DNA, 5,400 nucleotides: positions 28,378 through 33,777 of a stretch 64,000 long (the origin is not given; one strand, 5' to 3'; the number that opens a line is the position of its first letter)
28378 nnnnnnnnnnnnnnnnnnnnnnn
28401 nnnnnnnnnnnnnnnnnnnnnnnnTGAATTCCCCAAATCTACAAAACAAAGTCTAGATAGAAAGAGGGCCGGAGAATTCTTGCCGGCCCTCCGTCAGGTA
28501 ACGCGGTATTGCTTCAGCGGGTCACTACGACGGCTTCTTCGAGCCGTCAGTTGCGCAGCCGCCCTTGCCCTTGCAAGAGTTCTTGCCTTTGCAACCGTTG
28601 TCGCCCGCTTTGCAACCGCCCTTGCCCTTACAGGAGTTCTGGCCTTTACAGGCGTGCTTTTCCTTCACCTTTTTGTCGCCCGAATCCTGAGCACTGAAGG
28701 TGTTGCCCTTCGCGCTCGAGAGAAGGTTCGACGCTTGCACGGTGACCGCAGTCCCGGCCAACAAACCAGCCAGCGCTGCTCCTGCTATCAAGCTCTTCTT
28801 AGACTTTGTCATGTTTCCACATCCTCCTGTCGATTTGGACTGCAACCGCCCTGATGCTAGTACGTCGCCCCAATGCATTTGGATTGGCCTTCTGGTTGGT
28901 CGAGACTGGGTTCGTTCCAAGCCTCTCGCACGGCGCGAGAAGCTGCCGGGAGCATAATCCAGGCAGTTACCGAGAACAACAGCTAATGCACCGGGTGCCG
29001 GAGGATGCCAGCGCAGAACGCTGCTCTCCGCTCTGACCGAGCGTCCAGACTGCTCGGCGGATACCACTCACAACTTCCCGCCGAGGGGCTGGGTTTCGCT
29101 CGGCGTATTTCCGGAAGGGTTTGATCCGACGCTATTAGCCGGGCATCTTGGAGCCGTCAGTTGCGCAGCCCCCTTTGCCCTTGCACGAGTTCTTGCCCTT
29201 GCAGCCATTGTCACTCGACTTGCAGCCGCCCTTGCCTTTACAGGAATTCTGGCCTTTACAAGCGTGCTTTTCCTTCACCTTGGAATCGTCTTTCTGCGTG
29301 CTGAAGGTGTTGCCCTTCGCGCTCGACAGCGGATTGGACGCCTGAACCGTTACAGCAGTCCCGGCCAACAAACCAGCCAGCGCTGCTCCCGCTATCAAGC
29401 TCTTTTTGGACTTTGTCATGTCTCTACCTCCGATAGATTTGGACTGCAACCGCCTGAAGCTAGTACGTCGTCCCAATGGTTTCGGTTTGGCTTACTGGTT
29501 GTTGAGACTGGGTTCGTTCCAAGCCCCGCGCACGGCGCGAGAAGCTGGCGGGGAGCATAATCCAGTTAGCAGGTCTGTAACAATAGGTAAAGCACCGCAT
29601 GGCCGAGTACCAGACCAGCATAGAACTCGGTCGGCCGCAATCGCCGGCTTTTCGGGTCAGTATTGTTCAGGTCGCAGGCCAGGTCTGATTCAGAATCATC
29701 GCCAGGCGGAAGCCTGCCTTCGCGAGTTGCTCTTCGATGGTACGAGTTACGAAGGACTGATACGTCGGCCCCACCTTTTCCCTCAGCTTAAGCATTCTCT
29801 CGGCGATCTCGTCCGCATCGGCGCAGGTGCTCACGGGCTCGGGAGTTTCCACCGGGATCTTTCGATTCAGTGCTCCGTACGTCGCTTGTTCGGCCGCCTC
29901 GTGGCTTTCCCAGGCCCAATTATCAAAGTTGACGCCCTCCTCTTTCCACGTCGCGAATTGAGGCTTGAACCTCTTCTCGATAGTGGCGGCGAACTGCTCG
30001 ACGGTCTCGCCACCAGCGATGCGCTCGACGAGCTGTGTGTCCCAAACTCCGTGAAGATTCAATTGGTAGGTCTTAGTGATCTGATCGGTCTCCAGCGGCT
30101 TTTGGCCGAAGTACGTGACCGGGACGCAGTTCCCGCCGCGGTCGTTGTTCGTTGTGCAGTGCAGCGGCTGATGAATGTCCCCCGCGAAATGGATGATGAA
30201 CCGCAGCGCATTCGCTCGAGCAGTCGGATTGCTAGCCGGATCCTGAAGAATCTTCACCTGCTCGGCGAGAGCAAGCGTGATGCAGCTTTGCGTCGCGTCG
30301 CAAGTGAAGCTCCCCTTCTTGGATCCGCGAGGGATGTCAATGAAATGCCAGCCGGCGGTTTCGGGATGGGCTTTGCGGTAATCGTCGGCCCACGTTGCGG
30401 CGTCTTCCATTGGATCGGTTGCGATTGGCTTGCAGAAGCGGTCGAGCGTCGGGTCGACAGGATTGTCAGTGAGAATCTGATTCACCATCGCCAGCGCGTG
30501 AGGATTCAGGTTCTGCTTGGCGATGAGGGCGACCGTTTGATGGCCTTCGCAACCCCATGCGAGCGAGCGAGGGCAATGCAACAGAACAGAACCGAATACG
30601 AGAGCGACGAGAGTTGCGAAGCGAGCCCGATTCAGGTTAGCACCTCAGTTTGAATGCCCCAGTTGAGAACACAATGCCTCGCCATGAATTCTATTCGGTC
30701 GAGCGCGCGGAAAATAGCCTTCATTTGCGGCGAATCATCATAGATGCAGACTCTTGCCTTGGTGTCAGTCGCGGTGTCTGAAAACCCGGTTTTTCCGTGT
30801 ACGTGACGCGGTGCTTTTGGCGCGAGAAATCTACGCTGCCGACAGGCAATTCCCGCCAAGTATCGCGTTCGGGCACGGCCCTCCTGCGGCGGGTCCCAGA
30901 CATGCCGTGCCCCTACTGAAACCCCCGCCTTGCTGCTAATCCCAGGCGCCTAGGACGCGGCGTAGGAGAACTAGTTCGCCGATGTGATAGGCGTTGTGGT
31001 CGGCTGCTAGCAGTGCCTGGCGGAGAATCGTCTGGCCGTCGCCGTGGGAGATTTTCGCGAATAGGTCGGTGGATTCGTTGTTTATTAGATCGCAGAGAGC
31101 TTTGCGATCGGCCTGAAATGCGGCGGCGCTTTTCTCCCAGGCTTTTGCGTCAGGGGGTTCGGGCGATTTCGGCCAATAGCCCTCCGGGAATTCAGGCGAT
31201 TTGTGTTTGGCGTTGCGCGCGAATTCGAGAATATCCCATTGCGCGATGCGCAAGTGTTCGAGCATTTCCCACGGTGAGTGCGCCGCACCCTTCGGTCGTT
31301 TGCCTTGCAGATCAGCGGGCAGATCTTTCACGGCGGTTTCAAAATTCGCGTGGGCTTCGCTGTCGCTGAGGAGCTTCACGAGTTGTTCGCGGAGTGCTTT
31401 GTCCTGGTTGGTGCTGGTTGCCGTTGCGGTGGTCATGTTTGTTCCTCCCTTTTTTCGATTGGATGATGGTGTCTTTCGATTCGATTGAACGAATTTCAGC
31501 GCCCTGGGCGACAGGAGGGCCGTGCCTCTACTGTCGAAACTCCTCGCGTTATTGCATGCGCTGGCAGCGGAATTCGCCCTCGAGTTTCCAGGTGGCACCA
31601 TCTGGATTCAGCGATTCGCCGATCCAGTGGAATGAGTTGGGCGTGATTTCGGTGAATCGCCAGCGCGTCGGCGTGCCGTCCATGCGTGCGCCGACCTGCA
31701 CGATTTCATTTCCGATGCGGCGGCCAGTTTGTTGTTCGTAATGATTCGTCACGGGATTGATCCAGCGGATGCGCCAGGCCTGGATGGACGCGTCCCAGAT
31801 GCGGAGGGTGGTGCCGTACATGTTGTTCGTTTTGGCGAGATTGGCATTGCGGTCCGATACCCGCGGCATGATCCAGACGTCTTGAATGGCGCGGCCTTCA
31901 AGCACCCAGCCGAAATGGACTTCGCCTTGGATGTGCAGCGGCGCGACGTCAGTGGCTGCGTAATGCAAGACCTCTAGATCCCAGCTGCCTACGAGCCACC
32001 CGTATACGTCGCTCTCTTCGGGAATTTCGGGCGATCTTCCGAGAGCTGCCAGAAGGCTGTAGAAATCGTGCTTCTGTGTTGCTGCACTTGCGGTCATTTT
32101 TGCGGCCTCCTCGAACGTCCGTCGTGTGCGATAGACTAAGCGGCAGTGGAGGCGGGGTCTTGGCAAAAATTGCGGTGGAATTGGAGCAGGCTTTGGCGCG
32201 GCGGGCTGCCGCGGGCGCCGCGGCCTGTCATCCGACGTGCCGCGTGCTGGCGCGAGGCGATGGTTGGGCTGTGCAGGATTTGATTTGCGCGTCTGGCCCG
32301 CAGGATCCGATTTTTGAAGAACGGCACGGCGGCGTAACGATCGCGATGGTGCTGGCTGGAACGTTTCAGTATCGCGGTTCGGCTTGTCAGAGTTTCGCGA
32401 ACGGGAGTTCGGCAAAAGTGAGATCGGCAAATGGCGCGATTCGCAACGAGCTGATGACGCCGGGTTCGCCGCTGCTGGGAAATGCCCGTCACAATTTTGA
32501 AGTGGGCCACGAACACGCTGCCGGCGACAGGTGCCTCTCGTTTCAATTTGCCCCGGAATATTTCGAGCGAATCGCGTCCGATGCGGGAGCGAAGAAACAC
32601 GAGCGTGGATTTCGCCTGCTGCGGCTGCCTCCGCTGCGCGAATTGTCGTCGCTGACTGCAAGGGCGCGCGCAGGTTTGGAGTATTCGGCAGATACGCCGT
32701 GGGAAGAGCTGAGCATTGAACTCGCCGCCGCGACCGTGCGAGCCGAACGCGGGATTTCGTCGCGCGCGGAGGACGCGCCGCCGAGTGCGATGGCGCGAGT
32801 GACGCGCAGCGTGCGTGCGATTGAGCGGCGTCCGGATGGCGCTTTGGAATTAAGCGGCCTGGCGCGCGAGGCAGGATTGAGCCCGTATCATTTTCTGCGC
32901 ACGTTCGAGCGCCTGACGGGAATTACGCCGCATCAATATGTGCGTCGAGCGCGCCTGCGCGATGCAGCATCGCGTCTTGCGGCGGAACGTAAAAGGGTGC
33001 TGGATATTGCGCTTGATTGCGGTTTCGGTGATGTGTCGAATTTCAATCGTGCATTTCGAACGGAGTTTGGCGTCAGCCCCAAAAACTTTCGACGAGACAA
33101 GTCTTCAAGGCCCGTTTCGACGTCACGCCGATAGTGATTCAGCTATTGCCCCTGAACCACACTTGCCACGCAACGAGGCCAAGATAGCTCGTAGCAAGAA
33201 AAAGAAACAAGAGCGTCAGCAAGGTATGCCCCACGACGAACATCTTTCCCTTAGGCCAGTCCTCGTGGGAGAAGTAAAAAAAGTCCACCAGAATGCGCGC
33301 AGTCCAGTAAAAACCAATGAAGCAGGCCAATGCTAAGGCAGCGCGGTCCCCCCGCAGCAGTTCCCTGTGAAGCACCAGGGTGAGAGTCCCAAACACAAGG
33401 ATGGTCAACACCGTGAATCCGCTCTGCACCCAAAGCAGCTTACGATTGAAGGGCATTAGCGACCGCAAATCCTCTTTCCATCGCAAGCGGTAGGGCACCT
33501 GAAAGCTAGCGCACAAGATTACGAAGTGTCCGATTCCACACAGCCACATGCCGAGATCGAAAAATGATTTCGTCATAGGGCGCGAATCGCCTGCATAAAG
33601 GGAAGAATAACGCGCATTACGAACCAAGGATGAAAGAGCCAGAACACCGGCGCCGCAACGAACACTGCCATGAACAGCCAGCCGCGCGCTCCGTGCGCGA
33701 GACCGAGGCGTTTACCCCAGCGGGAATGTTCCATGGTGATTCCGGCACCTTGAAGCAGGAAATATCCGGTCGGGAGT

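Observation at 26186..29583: Bufferin/oxazolin-type RiPP metallophore locus: two Sec-signal six-Cys precursors + MNIO (DUF692) + DUF2063 + DoxX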

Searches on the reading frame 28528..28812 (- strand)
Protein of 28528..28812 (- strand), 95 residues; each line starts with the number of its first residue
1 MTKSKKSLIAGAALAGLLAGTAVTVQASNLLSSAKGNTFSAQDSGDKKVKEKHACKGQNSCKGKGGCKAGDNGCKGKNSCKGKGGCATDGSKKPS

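Call 3: search_protein_families(library=pfam, proteins=[window:28528-28812:-], max_evalue=1)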
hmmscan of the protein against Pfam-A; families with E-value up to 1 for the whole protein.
seq(95 aa): 1 family
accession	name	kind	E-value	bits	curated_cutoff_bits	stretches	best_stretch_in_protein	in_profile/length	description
PF03647.18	Tmemb_14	-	0.14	13.3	24.8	1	2-27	20-45/92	Transmembrane proteins 14C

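Call 4: search_protein_families(library=ncbifam, proteins=[window:28528-28812:-], max_evalue=1)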
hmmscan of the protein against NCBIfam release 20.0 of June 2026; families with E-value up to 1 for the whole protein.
seq(95 aa): 2 families
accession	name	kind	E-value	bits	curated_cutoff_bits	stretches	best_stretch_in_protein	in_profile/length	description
NF050166.1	Cu_RiPP_BufA2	equivalog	5.8e-10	39.2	60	1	22-86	3-64/79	BufA2 family periplasmic bufferin-type metallophore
NF041538.1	PEP_EDSA_1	subfamily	0.26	10.9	100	1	9-87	16-92/307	EDSAP-1 family PEP-CTERM protein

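Call 13: find_homologous_proteins(query=window:28528-28812:-, max_evalue=0.001)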
Query seq(95 aa) (95 aa): 7647 proteins with E <= 0.001 among 8000 candidates; the best 120 are listed.
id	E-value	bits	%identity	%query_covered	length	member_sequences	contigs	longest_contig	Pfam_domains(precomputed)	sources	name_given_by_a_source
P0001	2.2e-47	177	95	99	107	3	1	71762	-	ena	-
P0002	9.5e-45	169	92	100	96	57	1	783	-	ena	-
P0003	1.3e-44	168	92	100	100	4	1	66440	-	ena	-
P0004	2.9e-44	167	90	100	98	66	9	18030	-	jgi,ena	jgi:hypothetical protein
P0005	6.5e-43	163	90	100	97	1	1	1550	-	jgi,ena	jgi:hypothetical protein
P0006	7.1e-43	163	89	100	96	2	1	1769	-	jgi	-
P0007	1.9e-42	161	75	91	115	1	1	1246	-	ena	-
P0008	3.7e-42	160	88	100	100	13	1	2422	-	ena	-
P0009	2.5e-40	155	86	100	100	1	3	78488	-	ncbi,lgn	ncbi:MAG: hypothetical protein WB987_07540 [Candidatus Acidiferrales bacterium]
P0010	1.5e-39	152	86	100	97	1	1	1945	-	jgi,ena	-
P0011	3.2e-39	151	61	99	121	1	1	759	-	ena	-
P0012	3.3e-39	151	86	100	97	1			-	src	-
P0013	1.1e-38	149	84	100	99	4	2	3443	-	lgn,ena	-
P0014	1.8e-38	149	84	99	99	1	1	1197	-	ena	-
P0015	3.3e-38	148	85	100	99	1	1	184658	-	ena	-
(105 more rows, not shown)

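Call 14: find_related_loci(query=window:28528-28812:-, collection=genome_contigs, flank=6000)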
Query seq(95 aa) (95 aa) in genome_contigs; peptide patterns used: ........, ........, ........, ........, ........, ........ (x = any residue, [..] = any of these).
600 stretches matched a pattern (row limit reached: there are more); 533 encode a relative of the query (tblastn E <= 1e-3); the best 80 are kept; 80 distinct loci.
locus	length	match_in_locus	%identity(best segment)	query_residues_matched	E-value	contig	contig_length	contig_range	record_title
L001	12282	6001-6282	92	1-95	1e-40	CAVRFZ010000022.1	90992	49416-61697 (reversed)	MAG: uncultured Acidobacteriota bacterium isolate MFD05377.bin.3.143 genome assembly, contig: contig_72561, whole genome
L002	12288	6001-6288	77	1-95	3e-40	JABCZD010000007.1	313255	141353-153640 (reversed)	MAG: Acidobacteria bacterium isolate Inc-BW-C-12-O_MAG45 Ga0210391_10000014, whole genome shotgun sequence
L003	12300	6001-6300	71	1-94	5e-39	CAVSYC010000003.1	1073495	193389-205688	MAG: uncultured Acidobacteriota bacterium isolate MFD05513.bin.1.274 genome assembly, contig: contig_22216, whole genome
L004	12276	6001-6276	73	1-94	1e-38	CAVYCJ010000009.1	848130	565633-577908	MAG: uncultured Acidobacteriota bacterium isolate MFD04540.bin.1.84 genome assembly, contig: contig_5643, whole genome s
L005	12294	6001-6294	72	1-94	4e-38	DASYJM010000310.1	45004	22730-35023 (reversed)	MAG TPA_asm: Candidatus Acidoferrum sp. isolate SMAG_U4295 k141_70543, whole genome shotgun sequence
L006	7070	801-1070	74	1-94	8e-38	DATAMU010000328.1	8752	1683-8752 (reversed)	MAG TPA_asm: Candidatus Acidoferrum sp. isolate SMAG_U6999 k141_297853, whole genome shotgun sequence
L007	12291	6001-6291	73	1-94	5e-38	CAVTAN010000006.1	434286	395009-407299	MAG: uncultured Acidobacteriota bacterium isolate MFD04580.bin.2.97 genome assembly, contig: contig_41018, whole genome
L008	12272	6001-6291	70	1-94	1e-37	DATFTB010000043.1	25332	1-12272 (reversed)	MAG TPA_asm: Candidatus Acidoferrum sp. isolate SMAG_U9399 k141_2524345, whole genome shotgun sequence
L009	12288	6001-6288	74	1-94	1e-37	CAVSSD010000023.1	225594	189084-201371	MAG: uncultured Acidobacteriota bacterium isolate MFD05521.bin.3.22 genome assembly, contig: contig_42240, whole genome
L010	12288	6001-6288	73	1-94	2e-37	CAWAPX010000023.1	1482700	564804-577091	MAG: uncultured Acidobacteriota bacterium isolate MFD04434.bin.1.131 genome assembly, contig: contig_392, whole genome s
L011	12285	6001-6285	73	1-95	2e-37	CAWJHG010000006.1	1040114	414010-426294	MAG: Candidatus Acidoferrales bacterium isolate MFD01689.bin.1.7 genome assembly, contig: contig_29788, whole genome sho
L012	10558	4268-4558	72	1-95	1e-37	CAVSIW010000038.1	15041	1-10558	MAG: uncultured Acidobacteriota bacterium isolate MFD01299.bin.2.133 genome assembly, contig: contig_34149, whole genome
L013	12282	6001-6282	73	1-94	2e-37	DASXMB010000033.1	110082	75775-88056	MAG TPA_asm: Candidatus Acidoferrum sp. isolate SMAG_U5317 k141_2619617, whole genome shotgun sequence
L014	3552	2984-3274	71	1-95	1e-37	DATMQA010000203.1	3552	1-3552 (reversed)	MAG TPA_asm: Candidatus Binatia bacterium isolate SMAG_U12916 k141_4226327, whole genome shotgun sequence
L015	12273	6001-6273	73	1-94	3e-37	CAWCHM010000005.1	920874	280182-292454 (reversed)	MAG: uncultured Acidobacteriota bacterium isolate MFD09368.bin.2.160 genome assembly, contig: contig_18943, whole genome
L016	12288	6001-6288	71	1-95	2e-36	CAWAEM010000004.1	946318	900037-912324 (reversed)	MAG: uncultured Acidobacteriota bacterium isolate MFD00964.bin.1.198 genome assembly, contig: contig_18908, whole genome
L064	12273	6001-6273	74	1-94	2e-29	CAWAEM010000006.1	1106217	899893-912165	MAG: uncultured Acidobacteriota bacterium isolate MFD00964.bin.1.198 genome assembly, contig: contig_2739, whole genome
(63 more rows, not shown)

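Call 24: search_dna_similar(query=window:28528-28812:-, collection=plasmids, mode=protein, max_evalue=1, max_rows=30)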
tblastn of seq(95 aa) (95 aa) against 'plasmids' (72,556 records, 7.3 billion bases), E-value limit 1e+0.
No match.

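Call 61: predict_structure(alignment_id=A3)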
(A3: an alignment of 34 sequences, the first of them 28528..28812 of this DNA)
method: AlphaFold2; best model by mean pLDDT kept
length: 95 residues; sequences in the alignment: 34
mean_pLDDT: 48.5   pTM: 0.16
mean pLDDT of the five models: 48.5, 48.4, 45.5, 45.3, 42.3
residues with pLDDT >= 90: 0; 70-90: 0; 50-70: 41; < 50: 54
segments of 3 or more residues with pLDDT < 50: 35-52, 54-59, 61-65, 77-79, 81-95
pLDDT, mean of each block of 10 residues (from residue 1): 54 58 52 47 40 46 50 50 44 41
secondary structure, 60 per line:
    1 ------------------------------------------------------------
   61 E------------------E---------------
elements in order:

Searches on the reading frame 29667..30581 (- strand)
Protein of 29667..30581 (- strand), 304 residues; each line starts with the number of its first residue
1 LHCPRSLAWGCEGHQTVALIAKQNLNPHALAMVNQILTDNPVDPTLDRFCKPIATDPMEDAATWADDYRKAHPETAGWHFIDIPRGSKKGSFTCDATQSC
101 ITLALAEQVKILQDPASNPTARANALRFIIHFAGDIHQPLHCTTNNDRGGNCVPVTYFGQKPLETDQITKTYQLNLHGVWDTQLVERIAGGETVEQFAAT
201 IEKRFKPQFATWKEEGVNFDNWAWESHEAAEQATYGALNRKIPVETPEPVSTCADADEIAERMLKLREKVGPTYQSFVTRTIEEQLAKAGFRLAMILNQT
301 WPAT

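Call 18: search_protein_families(library=pfam, proteins=[window:29667-30581:-], max_evalue=0.01)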
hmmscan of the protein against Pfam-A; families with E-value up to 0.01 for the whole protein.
window:29667-30581:- (304 aa): 1 family
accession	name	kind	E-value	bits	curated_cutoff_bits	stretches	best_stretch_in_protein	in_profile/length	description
PF02265.22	S1-P1_nuclease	-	1.2e-55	189.6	29.5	1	9-300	1-256/258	S1/P1 Nuclease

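Call 19: search_protein_families(library=ncbifam, proteins=[window:29667-30581:-], max_evalue=0.1)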
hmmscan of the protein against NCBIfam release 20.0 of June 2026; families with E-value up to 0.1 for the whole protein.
window:29667-30581:- (304 aa): 0 families

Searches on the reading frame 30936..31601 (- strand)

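Call 18: search_protein_families(library=pfam, proteins=[window:30936-31601:-], max_evalue=0.01)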
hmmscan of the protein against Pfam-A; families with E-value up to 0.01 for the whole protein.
window:30936-31601:- (221 aa): 1 family
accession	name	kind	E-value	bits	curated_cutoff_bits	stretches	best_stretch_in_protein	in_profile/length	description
PF12867.12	DinB_2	-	5.4e-12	46.7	24.8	1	82-209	4-127/128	DinB superfamily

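Call 19: search_protein_families(library=ncbifam, proteins=[window:30936-31601:-], max_evalue=0.1)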
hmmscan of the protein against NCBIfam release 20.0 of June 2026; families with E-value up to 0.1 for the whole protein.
window:30936-31601:- (221 aa): 0 families

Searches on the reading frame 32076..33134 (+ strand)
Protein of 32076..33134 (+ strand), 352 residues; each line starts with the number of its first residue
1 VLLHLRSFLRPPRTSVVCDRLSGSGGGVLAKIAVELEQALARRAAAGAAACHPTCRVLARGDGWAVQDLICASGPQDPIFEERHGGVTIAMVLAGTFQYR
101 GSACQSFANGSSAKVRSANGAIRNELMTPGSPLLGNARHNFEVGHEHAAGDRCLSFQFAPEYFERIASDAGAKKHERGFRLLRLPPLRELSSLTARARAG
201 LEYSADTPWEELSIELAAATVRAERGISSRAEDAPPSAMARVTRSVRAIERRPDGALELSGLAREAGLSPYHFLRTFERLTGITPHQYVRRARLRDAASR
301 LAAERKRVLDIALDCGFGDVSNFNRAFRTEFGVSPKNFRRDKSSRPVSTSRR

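Call 42: search_protein_families(library=pfam, proteins=[window:32076-33134:+], max_evalue=0.001)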
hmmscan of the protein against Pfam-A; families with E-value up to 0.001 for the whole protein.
window:32076-33134:+ (352 aa): 2 families
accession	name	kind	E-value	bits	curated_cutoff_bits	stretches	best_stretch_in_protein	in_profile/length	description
PF12833.13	HTH_18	-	2.3e-25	89.1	33.6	1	262-340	1-79/80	Helix-turn-helix domain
PF00165.29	HTH_AraC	-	3.2e-19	69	26.6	2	303-340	6-42/42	Bacterial regulatory helix-turn-helix proteins, AraC family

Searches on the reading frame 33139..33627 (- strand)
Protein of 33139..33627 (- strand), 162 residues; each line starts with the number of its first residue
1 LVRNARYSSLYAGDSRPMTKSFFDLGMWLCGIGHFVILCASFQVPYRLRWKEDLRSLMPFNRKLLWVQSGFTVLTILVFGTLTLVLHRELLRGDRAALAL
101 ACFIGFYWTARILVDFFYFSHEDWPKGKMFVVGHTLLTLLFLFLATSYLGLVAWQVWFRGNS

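Call 18: search_protein_families(library=pfam, proteins=[window:33139-33627:-], max_evalue=0.01)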
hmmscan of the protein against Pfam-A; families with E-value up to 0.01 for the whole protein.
window:33139-33627:- (162 aa): 1 family
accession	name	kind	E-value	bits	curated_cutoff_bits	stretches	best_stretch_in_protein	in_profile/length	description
PF06532.16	NrsF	-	0.0058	16.9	26.8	1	52-160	40-142/204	Negative regulator of sigma F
